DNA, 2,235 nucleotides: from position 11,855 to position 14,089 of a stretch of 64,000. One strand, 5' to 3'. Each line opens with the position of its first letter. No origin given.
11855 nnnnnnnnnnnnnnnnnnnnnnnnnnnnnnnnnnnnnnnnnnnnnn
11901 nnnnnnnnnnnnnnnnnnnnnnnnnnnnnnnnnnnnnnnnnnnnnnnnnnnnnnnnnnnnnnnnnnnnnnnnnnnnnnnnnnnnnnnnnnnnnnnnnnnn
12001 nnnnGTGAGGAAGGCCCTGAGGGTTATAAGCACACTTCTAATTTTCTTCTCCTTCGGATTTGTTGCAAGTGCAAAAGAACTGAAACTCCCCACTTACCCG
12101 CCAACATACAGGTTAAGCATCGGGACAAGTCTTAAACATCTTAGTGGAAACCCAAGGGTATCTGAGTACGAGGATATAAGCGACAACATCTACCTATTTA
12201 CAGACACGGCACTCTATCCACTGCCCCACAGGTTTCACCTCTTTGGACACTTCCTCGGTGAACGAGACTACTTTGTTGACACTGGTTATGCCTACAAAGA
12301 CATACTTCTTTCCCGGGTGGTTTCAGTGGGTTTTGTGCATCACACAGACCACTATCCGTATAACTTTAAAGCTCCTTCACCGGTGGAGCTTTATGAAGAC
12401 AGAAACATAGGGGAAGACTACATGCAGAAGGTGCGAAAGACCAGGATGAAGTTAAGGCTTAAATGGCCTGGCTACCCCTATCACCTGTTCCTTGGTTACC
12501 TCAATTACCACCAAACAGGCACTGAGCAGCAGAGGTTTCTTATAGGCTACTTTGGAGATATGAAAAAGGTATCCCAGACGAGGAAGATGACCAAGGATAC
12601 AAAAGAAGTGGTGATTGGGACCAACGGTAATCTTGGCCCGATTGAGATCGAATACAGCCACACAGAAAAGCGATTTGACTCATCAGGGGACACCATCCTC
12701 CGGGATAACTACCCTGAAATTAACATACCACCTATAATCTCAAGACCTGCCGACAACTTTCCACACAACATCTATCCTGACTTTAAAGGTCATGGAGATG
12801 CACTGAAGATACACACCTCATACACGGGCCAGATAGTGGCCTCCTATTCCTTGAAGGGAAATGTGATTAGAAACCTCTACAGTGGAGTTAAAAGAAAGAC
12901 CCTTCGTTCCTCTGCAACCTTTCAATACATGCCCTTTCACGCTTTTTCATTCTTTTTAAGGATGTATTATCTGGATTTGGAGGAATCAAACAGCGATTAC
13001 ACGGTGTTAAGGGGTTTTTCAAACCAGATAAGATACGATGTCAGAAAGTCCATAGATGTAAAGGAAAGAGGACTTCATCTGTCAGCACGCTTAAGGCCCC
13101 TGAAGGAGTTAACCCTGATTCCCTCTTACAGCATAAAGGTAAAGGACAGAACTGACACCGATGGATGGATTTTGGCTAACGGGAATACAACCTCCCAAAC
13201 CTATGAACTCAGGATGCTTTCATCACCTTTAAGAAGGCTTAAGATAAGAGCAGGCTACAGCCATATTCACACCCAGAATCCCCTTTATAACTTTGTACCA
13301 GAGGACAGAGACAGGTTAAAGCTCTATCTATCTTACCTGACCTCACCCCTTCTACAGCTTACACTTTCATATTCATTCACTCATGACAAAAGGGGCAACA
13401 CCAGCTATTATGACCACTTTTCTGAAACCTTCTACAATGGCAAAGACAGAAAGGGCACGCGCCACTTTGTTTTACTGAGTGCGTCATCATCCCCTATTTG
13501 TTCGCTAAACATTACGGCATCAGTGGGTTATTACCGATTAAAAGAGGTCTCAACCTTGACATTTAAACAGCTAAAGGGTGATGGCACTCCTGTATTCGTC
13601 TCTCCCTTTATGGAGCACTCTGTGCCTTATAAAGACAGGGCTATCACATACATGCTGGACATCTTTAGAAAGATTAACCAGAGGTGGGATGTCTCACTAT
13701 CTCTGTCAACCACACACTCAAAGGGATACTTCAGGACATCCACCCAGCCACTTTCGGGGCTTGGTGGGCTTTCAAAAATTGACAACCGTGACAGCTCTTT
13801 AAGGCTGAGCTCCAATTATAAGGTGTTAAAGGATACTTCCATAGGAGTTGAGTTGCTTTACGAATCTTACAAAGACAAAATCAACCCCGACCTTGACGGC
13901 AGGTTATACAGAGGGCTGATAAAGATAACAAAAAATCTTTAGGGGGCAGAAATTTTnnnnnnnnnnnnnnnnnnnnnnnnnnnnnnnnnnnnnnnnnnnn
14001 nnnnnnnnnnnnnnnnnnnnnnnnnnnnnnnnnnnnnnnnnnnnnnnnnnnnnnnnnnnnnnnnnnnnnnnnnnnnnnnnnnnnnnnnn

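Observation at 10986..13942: MtrAB/PioAB-like porin-cytochrome pair in a dsr-carrying genome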

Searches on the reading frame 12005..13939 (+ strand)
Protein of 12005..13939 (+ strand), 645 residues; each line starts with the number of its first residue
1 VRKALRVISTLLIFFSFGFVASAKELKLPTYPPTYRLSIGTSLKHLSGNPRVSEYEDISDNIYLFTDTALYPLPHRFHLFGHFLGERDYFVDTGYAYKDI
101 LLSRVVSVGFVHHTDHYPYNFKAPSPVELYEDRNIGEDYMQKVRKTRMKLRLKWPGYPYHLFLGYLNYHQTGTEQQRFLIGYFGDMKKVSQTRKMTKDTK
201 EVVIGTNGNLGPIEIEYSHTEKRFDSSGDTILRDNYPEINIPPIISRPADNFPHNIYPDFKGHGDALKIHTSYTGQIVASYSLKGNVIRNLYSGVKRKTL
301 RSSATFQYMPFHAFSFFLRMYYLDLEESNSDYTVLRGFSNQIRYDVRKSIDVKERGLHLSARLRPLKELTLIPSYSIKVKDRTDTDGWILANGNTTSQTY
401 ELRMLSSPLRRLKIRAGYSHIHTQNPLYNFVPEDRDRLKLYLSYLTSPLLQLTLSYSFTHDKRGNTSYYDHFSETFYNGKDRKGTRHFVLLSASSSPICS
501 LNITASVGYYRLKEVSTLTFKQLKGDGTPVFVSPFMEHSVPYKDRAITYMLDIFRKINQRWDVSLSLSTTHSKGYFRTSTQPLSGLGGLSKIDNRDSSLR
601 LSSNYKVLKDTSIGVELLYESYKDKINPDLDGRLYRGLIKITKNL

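Call 4: search_protein_families(library=pfam, proteins=[window:12005-13939:+], max_evalue=1)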
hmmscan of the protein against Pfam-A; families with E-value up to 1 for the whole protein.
window:12005-13939:+ (645 aa): 1 family
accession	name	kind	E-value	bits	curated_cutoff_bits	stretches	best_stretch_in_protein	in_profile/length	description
PF11854.14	MtrB_PioB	-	4.4e-07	29.3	23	1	345-625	327-597/635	Putative outer membrane beta-barrel porin, MtrB/PioB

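Call 5: search_protein_families(library=ncbifam, proteins=[window:12005-13939:+], max_evalue=1)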
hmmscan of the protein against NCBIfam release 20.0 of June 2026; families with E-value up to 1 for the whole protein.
window:12005-13939:+ (645 aa): 2 families
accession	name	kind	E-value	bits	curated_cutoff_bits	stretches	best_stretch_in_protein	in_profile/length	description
NF041027.1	GSU2204_Se_pt_1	equivalog_domain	1.5e-20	73.6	350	2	12-231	3-234/580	GSU2204 family CXXCH-containing (seleno)protein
TIGR03509.1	OMP_MtrB_PioB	subfamily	0.00075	18.1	240.05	1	565-625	563-622/662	MtrB/PioB family decaheme-associated outer membrane protein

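Call 7: search_solved_structures(query=window:12005-13939:+, max_evalue=10)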
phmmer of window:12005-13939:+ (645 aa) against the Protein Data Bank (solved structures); distinct sequences matched with E-value up to 10: 2.
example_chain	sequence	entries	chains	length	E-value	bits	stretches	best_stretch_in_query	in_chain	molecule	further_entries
2qt6_A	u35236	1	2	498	0.2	13.4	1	19-126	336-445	Laccase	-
1gyc_A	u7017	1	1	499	0.88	11.3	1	67-126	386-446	LACCASE 2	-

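Call 8: find_homologous_proteins(query=window:12005-13939:+, max_evalue=0.001)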
Query window:12005-13939:+ (645 aa): 59 proteins with E <= 0.001 among 7520 candidates.
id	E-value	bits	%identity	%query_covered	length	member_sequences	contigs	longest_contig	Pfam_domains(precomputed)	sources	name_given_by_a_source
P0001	0.0e+0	1458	99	100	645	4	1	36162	PF11854.15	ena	-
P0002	0.0e+0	1076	71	100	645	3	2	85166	PF11854.15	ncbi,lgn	-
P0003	0.0e+0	1053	70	100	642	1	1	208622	PF11854.15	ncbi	-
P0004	3.3e-193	662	47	99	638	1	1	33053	PF11854.15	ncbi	-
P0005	1.7e-157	544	54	70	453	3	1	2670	-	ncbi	ncbi:MAG: hypothetical protein D6710_07050, partial [Nitrospirae bacterium]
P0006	1.1e-146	508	48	78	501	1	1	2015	PF11854.15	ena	-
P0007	2.6e-146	507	40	100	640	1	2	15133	PF11854.15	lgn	-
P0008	5.3e-143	496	40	100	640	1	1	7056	PF11854.15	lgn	-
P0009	3.6e-138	480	39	95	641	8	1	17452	PF11854.15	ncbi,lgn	-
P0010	8.9e-129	449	38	97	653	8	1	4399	PF11854.15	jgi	-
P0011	9.2e-118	413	36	95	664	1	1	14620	PF11854.15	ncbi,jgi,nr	ncbi:MAG: MtrB/PioB family outer membrane beta-barrel protein [Nitrospirae bacterium]|nr:MtrB/PioB f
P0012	1.3e-114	402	42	75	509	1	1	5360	PF11854.15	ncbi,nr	ncbi:MAG: MtrB/PioB family outer membrane beta-barrel protein, partial [Nitrospirae bacterium]|nr:Mt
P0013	1.6e-104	369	35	100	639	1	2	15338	-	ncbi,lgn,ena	-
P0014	5.8e-92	327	33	92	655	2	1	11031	PF11854.15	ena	-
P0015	3.2e-86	308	31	96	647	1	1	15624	PF13609.13,PF11854.15,PF07642.18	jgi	jgi:predicted porin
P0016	1.0e-81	294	31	96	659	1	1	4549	PF13609.13,PF11854.15,PF07642.18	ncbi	-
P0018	7.5e-75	271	32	96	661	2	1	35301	PF11854.15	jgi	-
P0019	2.5e-73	266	29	93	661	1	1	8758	PF11854.15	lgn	-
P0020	3.1e-73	266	30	100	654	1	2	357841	PF13609.13,PF11854.15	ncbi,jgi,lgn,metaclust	jgi:predicted porin|metaclust:\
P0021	5.3e-73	265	30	96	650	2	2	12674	PF11854.15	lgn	-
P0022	9.4e-72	261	31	98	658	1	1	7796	PF11854.15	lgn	-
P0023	2.9e-71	259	30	96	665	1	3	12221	PF11854.15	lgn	-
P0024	1.2e-69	254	30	100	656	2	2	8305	PF13609.13,PF11854.15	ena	-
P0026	4.3e-69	252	30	97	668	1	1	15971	PF11854.15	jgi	jgi:hypothetical protein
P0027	3.7e-68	249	31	92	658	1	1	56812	PF11854.15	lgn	-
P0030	1.5e-66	243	31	100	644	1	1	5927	PF11854.15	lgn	-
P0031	2.1e-66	243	29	98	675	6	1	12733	PF11854.15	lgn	-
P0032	2.4e-66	243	29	100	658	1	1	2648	PF11854.15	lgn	-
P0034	4.6e-66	242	30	95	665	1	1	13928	PF11854.15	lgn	-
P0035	2.7e-65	239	30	100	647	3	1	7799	PF13505.13,PF11854.15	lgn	-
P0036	1.6e-64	237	29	96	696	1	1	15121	PF11854.15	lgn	-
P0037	1.5e-63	234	30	92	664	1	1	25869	PF11854.15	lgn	-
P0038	2.1e-63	233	30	100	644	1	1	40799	PF11854.15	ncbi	-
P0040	2.3e-62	230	29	94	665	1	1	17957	PF13609.13,PF11854.15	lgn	-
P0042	3.4e-61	226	28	99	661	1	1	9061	PF11854.15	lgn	-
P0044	1.9e-59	220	29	96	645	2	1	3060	PF13609.13,PF11854.15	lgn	-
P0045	1.1e-58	217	29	97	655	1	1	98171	PF13505.13,PF11854.15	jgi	jgi:predicted porin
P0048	4.1e-57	212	26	99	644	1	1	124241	-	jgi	-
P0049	5.1e-57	212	31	82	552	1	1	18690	PF11854.15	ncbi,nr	ncbi:MAG: MtrB/PioB family outer membrane beta-barrel protein, partial [Thermodesulfovibrionales bac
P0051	2.8e-55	206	26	99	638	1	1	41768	PF11854.15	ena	-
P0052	1.2e-54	204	29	97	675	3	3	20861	PF11854.15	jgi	jgi:Putative outer membrane beta-barrel porin, MtrB/PioB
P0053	1.3e-54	204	29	97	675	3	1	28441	PF13505.13,PF11854.15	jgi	jgi:Putative outer membrane beta-barrel porin, MtrB/PioB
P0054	2.5e-54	203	30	97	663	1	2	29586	PF11854.15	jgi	jgi:predicted porin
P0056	3.6e-41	160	26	82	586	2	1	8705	PF11854.15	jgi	jgi:hypothetical protein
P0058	1.8e-35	141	25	95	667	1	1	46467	PF11854.15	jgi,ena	-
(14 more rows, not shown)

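Call 10: find_related_loci(query=window:12005-13939:+, collection=genome_contigs, flank=10000)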
Query window:12005-13939:+ (645 aa) in genome_contigs; peptide patterns used: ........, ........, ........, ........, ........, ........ (x = any residue, [..] = any of these).
26 stretches matched a pattern, but none encodes a relative of the query by tblastn (E <= 1e-3).

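Call 12: find_related_loci(query=A1, collection=genome_contigs, flank=10000)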
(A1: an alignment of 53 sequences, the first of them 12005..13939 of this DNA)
Query A1 (645 aa) in genome_contigs; peptide patterns used: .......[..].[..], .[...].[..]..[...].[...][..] (x = any residue, [..] = any of these).
148 stretches matched a pattern; 139 encode a relative of the query (tblastn E <= 1e-3); the best 80 are kept; 80 distinct loci.
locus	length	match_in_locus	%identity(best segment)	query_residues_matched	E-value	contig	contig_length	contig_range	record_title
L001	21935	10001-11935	71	1-645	0e+0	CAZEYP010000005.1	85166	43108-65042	MAG TPA_asm: uncultured Nitrospirota bacterium isolate binchicken_co172_141 genome assembly, contig: NODE_103_length_851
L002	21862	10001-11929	54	1-645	0e+0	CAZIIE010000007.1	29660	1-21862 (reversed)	MAG TPA_asm: uncultured Nitrospirota bacterium isolate SRP162660_co2_172 genome assembly, contig: NODE_333_length_29660_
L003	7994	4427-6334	39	2-643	6e-146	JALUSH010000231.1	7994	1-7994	MAG: Thermodesulfovibrio sp. isolate S146_metabat2_scaf2bin.158_VB S146_NODE_7484_length_7994_cov_2.241897, whole genome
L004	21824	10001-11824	39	31-643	2e-141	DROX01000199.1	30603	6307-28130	MAG TPA_asm: Nitrospirae bacterium isolate HyVt-545 HyVt-545_k145_600661, whole genome shotgun sequence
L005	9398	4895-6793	37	4-643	1e-125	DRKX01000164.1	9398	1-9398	MAG TPA_asm: Nitrospirae bacterium isolate HyVt-450 HyVt-450_k145_74469, whole genome shotgun sequence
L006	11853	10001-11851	40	6-622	2e-142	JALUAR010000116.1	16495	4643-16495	MAG: Thermodesulfovibrio sp. isolate S141_metabat2_scaf2bin.236 S141_NODE_2942_length_16495_cov_1.897483, whole genome s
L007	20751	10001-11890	37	7-643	2e-121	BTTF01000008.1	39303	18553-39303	MAG: Bacterium Idc_ex_meta_mg7 DNA, NODE_36_39303_cov_43.727312, whole genome shotgun sequence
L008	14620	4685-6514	36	30-643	2e-121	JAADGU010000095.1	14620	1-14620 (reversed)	MAG: Nitrospirota bacterium isolate M_MetaBat.13 contig-127_10505, whole genome shotgun sequence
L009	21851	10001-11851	36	23-643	2e-120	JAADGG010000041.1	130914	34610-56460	MAG: Nitrospirota bacterium isolate M_MetaBat.107 contig-127_24, whole genome shotgun sequence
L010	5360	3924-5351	42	31-511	9e-119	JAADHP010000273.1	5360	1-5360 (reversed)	MAG: Nitrospirota bacterium isolate M_MetaBat.199 contig-127_29070, whole genome shotgun sequence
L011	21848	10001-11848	37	30-645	7e-116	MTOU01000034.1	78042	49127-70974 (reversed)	MAG: Nitrospirae bacterium JdFR-85 JGI24019J35510_1000104, whole genome shotgun sequence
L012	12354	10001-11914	35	1-645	4e-107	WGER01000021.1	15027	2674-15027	MAG: Nitrospirae bacterium isolate S146_51 k151_240874, whole genome shotgun sequence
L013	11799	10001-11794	33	37-635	3e-100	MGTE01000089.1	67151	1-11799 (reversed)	MAG: Deltaproteobacteria bacterium RIFOXYD12_FULL_57_12 rifoxyd3_full_scaffold_557, whole genome shotgun sequence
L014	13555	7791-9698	32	1-635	6e-97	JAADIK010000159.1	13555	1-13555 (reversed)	MAG: Deltaproteobacteria bacterium isolate M_MetaBat.46 contig-127_16767, whole genome shotgun sequence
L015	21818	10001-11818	31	27-635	3e-95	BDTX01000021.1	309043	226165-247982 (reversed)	Bacterium BMS3Bbin14 DNA, contig: NODE_2, whole genome shotgun sequence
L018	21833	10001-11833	30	28-645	5e-90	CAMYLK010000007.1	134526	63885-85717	MAG: uncultured Desulfobulbaceae bacterium isolate FCS_M_Desulfobacterota_12 genome assembly, contig: NODE_14_length_134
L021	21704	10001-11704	29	72-643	4e-84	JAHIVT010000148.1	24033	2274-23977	MAG: Proteobacteria bacterium isolate MM_PC_MetaG.mb.92 MM_PC_MetaG.mb.92_k141_1283182, whole genome shotgun sequence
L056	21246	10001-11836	28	27-643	3e-65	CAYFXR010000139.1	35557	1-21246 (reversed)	MAG TPA_asm: uncultured Nitrospiraceae bacterium isolate ERP108616_co1_67 genome assembly, contig: k119_827753, whole ge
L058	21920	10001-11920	29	20-643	1e-64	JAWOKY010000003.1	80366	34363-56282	MAG: Thermodesulfovibrionales bacterium isolate bin_2_1 c_000038281502, whole genome shotgun sequence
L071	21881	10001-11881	28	1-638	6e-61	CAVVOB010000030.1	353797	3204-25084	MAG: Nitrospirota bacterium isolate MFD05942.bin.2.44 genome assembly, contig: contig_81245, whole genome shotgun sequen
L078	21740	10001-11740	27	36-634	8e-59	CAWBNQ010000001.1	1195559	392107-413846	MAG: Nitrospirota bacterium isolate MFD01299.bin.1.15 genome assembly, contig: contig_15494, whole genome shotgun sequen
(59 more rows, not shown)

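Call 19: predict_structure(alignment_id=A1)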
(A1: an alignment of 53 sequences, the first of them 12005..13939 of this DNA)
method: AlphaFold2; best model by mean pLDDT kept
length: 645 residues; sequences in the alignment: 53
mean_pLDDT: 89.6   pTM: 0.78
mean pLDDT of the five models: 89.6, 89.1, 88.8, 88.5, 87.3
residues with pLDDT >= 90: 413; 70-90: 192; 50-70: 27; < 50: 13
segments of 3 or more residues with pLDDT < 50: 18-27, 122-124
pLDDT, mean of each block of 10 residues (from residue 1): 78 62 47 90 92 87 92 89 87 92 95 79 59 83 96 87 97 91 80 94 93 92 90 88 73 92 97 82 97 94 96 95 96 90 90 97 95 98 88 92 96 98 93 97 94 98 89 84 94 94 98 93 77 87 97 96 98 91 74 96 95 97 91 95 94
secondary structure, 60 per line:
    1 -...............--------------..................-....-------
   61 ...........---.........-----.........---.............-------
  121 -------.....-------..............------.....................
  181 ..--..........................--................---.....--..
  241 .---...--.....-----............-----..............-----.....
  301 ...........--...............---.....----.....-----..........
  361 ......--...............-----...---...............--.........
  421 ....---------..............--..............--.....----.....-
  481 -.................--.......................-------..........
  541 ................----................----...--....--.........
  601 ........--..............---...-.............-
elements in order: H2-16 E31-48 H50-53 E61-71 E75-83 E89-97 E101-113 E128-132 E140-153 E160-182 E185-210 E213-228 E232-236 E239-241 E245-247 E250-254 E260-271 E277-290 E296-311 E314-328 E332-336 E341-345 E351-366 E369-383 E395-409 E412-424 E434-447 E450-463 E466-470 E475-479 E482-498 E501-523 E531-556 E561-576 H586-589 E592-608 E611-624 E632-644

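Call 24: fold_search(model_id=the predicted structure, library=pdb)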
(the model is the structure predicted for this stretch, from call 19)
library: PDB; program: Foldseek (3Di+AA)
matches with E <= 10: 860; with E <= 0.001: 284
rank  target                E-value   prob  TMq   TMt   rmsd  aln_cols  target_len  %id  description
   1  6r2q_B                9.4e-18  1.00  0.71  0.71   6.3       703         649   11  Structure of the Mtr complex (released 2020-04-22)
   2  4rdr                  8.5e-10  1.00  0.41  0.39  14.0       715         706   11  Structure of the bacterial Zn-transporter ZnuD from Neisseria meningitidis (locked conformation bound to zinc and cadmiu (released 2015-08-19)
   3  5fr8_A                2.6e-09  1.00  0.44  0.40  13.2       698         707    9  Crystal structure of the siderophore receptor PirA from Acinetobacter baumannii (released 2016-05-11)
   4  2hdi_A                3.8e-09  1.00  0.37  0.40  13.2       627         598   11  Crystal structure of the Colicin I receptor Cir from E.coli in complex with receptor binding domain of Colicin Ia. (released 2007-05-08)
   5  6h7f_A                1.8e-08  1.00  0.38  0.37  14.2       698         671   10  Crystal structure of BauA, the Ferric preacinetobactin receptor from Acinetobacter baumannii in complex with Fe3+-Prea (released 2018-10-10)
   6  8ae1_A                1.9e-08  1.00  0.29  0.21  22.2      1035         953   10  Structure of trimeric SlpA outer membrane protein (released 2022-11-30)
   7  6ofr                  2.1e-08  1.00  0.40  0.36  16.1       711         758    9  The crystal structure of the outer membrane transporter YddB from Escherichia coli (released 2019-10-02)
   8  6h7v_B                2.7e-08  1.00  0.38  0.36  13.9       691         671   10  Crystal structure of BauA, the Ferric preacinetobactin receptor from Acinetobacter baumannii (released 2018-10-10)
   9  2hdf                  2.9e-08  1.00  0.36  0.39  15.9       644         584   10  Crystal structure of the Colicin I receptor Cir from E.coli (released 2007-05-08)
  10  4epa                  3.3e-08  1.00  0.30  0.31  19.1       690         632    8  The crystal structure of the ferric yersiniabactin uptake receptor FyuA from Yersinia pestis (released 2012-06-20)
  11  4rdt_A                4.6e-08  1.00  0.42  0.42   9.5       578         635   10  Structure of the bacterial Zn-transporter ZnuD from Neisseria meningitidis (flexible conformation bound to a zinc ion) (released 2015-08-19)
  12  7zgx_A                4.8e-08  1.00  0.29  0.21  21.5      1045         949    9  S-layer Deinoxanthin Binding Complex, C1 symmetry (released 2022-07-13)
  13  5fp2_A                5.0e-08  1.00  0.39  0.49   8.3       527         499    9  Crystal structure of the siderophore receptor PirA from Pseudomonas aeruginosa (released 2015-12-09)
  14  9ex3_A                5.0e-08  1.00  0.37  0.36  15.5       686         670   11  Ferric-mycobactin receptor (FemA) in complex with dihydroaeruginoic acid (released 2025-02-26)
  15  6h7v_A                5.3e-08  1.00  0.38  0.36  14.2       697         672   10  Crystal structure of BauA, the Ferric preacinetobactin receptor from Acinetobacter baumannii (released 2018-10-10)
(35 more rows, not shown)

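Call 25: find_encoding_contigs(protein=P0001, flank=10000, max_places=3)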
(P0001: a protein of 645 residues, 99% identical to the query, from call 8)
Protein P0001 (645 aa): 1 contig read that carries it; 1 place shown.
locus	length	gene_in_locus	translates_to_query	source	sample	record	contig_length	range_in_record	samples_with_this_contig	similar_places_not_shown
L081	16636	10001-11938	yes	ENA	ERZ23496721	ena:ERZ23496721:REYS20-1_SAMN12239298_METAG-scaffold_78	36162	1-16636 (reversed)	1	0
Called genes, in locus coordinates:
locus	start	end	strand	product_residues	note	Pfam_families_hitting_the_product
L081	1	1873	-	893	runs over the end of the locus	PF07517:SecA_DEAD, PF01043:SecA_PP_bind, PF21090:P-loop_SecA, PF07516:SecA_SW, PF02810:SEC-C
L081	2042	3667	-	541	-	PF19864:Radical_SAM_N2, PF04055:Radical_SAM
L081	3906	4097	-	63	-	-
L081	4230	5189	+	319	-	-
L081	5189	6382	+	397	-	PF00202:Aminotran_3, PF00155:Aminotran_1_2 (faint)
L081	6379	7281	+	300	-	PF02729:OTCace_N, PF00185:OTCace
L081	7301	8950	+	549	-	PF00753:Lactamase_B, PF12706:Lactamase_B_2, PF22505:RNase_J_b_CASP, PF07521:RMMBL, PF17770:RNase_J_C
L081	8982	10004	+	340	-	PF22678:Cytochrom_c_NrfB-like (faint), PF22113:Mtrc-MtrF_II-IV_dom (faint), PF14522:Cytochrome_C7 (faint), PF09699:Paired_CXXCH_1 (weak), PF14537:Cytochrom_c3_2 (weak), PF09699:Paired_CXXCH_1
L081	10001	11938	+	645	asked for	PF11854:MtrB_PioB (weak)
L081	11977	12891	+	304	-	-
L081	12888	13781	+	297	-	PF12974:Phosphonate-bd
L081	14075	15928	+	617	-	PF00672:HAMP, PF00512:HisKA, PF02518:HATPase_c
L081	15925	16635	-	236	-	?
